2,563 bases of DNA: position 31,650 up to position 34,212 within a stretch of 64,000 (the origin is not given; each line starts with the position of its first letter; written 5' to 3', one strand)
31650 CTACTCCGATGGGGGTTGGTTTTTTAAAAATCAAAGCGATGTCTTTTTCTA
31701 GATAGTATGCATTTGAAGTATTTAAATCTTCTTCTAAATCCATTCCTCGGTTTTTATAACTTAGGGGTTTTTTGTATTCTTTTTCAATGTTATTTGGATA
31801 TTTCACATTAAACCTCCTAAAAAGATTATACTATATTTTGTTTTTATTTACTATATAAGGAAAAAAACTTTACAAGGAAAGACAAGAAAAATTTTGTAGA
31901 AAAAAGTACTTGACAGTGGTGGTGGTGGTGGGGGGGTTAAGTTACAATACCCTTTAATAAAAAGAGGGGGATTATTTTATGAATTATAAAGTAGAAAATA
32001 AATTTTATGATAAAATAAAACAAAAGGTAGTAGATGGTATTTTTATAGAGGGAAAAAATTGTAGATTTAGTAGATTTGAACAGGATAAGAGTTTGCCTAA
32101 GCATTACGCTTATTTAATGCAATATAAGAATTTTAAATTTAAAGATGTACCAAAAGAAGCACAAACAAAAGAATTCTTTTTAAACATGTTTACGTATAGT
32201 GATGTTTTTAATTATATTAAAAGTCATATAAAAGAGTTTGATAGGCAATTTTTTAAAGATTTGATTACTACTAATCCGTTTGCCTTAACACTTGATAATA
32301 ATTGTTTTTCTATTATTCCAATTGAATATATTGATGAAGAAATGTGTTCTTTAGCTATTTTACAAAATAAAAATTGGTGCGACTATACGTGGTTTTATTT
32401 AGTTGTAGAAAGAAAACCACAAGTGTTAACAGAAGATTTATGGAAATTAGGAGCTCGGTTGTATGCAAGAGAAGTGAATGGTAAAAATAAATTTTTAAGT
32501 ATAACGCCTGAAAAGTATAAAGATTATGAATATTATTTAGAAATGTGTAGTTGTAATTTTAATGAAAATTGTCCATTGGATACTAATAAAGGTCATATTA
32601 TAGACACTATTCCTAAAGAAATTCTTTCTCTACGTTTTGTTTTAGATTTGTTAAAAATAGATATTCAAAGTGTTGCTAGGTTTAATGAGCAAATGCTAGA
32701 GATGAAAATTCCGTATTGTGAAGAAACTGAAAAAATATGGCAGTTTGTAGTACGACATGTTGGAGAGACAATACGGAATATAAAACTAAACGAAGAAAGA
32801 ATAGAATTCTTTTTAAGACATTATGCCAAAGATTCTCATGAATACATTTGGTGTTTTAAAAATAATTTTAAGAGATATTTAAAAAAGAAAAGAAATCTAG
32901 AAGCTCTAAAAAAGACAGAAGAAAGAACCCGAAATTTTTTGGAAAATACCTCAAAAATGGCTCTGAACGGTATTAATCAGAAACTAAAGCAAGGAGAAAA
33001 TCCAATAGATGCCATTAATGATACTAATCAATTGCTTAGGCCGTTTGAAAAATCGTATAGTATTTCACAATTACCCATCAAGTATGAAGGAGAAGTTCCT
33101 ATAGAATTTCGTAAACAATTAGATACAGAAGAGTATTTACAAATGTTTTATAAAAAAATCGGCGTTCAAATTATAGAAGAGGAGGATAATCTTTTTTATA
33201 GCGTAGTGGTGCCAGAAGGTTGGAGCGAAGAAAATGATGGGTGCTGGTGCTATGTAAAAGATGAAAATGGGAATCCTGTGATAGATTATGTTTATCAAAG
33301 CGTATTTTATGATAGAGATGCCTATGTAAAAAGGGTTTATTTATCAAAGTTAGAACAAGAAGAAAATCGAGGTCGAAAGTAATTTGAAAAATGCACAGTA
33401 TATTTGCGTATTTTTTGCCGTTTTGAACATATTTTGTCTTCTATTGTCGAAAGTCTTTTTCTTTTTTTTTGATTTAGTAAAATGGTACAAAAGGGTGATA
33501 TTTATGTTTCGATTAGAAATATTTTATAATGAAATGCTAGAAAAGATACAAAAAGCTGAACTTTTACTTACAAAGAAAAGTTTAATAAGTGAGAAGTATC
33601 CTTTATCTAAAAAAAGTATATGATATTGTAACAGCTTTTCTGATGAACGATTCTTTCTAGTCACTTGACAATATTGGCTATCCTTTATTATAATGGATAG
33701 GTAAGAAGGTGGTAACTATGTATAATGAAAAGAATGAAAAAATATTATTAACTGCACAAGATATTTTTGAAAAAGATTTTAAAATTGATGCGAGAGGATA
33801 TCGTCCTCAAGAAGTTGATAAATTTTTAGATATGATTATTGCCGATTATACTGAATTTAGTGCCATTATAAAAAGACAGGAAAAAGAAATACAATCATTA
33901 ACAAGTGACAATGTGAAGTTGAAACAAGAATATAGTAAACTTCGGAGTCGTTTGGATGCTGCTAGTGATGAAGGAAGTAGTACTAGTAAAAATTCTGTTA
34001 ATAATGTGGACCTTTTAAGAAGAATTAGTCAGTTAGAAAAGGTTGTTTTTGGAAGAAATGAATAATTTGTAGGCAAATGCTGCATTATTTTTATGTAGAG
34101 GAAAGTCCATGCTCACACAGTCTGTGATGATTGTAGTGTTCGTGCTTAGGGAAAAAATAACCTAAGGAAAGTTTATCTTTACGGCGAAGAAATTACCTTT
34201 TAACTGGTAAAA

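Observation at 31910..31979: Second copy of the same promoter family with a (TGG)n plus G7 spacer: an apparently locked-off or multi-state switch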

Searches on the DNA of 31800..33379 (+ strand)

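Call 29: search_rna_families(sources=[L104, L105, L106, L107, L109, L112, L113, L117, L120], threshold=gathering, show_alignments=2)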
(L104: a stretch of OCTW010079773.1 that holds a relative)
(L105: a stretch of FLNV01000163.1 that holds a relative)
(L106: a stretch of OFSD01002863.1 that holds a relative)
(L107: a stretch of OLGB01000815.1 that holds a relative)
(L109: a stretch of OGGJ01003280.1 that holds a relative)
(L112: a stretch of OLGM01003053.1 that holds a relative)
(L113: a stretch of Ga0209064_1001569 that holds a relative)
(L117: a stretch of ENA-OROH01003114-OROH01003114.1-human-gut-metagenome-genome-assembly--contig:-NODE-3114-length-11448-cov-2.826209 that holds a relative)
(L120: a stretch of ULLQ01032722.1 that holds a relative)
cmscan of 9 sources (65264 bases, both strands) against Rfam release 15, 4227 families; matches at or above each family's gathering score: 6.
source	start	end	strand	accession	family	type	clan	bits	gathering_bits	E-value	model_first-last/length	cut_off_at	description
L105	8005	8075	-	RF00005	tRNA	Gene; tRNA;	CL00001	65.5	29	5.5e-12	1-71/71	no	tRNA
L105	8110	8182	-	RF00005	tRNA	Gene; tRNA;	CL00001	64.4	29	1.1e-11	1-71/71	no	tRNA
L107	903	973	+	RF00005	tRNA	Gene; tRNA;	CL00001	63.6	29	1.8e-11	1-71/71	no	tRNA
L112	1133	1203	+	RF00005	tRNA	Gene; tRNA;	CL00001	63.6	29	1.8e-11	1-71/71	no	tRNA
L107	1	45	+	RF00005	tRNA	Gene; tRNA;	CL00001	33.4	29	0.0039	27-71/71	5'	tRNA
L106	1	51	+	RF00005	tRNA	Gene; tRNA;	CL00001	30.1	29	0.031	21-71/71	5'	tRNA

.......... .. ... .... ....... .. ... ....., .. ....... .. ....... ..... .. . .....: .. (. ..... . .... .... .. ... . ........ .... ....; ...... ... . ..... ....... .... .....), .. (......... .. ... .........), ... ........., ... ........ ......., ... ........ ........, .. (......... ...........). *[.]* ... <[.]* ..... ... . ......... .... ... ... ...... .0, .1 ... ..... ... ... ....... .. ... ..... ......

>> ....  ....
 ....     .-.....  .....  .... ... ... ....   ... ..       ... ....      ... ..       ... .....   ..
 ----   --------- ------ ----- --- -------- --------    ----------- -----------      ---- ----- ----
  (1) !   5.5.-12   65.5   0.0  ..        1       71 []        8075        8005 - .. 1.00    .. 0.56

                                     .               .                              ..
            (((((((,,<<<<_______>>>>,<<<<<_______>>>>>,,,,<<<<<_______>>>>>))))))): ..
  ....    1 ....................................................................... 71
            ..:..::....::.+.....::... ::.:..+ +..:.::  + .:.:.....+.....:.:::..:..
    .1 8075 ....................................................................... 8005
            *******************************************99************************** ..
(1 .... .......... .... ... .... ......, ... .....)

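Call 72: search_rna_families(source=L105, start=3700, end=3870, threshold=evalue, max_evalue=1)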
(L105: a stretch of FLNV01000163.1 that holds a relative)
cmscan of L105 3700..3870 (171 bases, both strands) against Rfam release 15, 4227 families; matches with E-value up to 1: 3.
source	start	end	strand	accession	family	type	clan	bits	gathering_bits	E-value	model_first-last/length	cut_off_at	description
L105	3711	3815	-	RF02528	SSRC41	Gene; sRNA;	-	23.1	60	0.47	1-111/111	no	Streptococcus sRNA SSRC41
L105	3781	3870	-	RF01295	SCARNA7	Gene; snRNA; snoRNA; scaRNA;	-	18.4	65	0.007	43-330/330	5'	Small Cajal body-specific RNA 7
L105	3793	3868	-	RF00636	NRON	Gene;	-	12.2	50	0.12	22-370/370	no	ncRNA Repressor of NFAT (nuclear factor of activated T cells)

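Call 73: search_rna_families(source=window, start=31800, end=32000, threshold=evalue, max_evalue=1)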
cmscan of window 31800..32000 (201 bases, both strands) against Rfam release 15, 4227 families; matches with E-value up to 1: 0.
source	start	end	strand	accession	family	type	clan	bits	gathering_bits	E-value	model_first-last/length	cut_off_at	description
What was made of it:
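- No Rfam family matches the region (call 73).
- Tried and rejected: Known RNA element in the intergenic region: no Rfam match even at E<=1 (call 73).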

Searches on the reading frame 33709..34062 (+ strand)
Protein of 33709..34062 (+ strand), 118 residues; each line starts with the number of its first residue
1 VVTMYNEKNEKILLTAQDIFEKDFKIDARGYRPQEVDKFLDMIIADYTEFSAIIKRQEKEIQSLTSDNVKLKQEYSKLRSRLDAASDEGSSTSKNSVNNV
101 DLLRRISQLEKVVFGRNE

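Call 9: search_protein_families(library=pfam, proteins=[window:33709-34062:+], max_evalue=0.1)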
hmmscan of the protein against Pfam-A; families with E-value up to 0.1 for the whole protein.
window:33709-34062:+ (118 aa): 10 families
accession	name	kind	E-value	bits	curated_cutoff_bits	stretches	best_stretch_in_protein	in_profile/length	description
PF05103.18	DivIVA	-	1.7e-13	51.1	28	1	14-105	1-92/131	DivIVA protein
PF04977.20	DivIC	-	0.0012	19.1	28.9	1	44-83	16-55/80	Septum formation initiator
PF06156.18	YabA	-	0.0025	18.8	30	1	47-106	17-76/103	Initiation control protein YabA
PF24319.2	DUF7491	-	0.0037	17.9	30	1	43-89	19-65/90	Coiled-coil region of unknown function (DUF7491)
PF15908.10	HMMR_C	-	0.0051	17.5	28.6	1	55-106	84-134/157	Hyaluronan mediated motility receptor C-terminal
PF07989.16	Cnn_1N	-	0.0053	17.3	28.5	1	55-110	3-56/74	Centrosomin N-terminal motif 1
PF14817.11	HAUS5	-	0.017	14.4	25.6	1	21-112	270-369/643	HAUS augmin-like complex subunit 5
PF05929.16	Phage_GPO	-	0.021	14.9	33.6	1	7-89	171-251/268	Phage capsid scaffolding protein (GPO) serine peptidase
PF24423.1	OVT1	-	0.026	15.3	30.9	1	46-97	9-60/100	Major antigen, helical domain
PF12325.13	TMF_TATA_bd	-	0.049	14.2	29.1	1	52-111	12-71/115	TATA element modulatory factor 1 TATA binding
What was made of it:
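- Checked: It lies between recU (31228-31806, minus strand) and a DivIVA-domain gpsB-like gene (33709-34065) (call 9).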
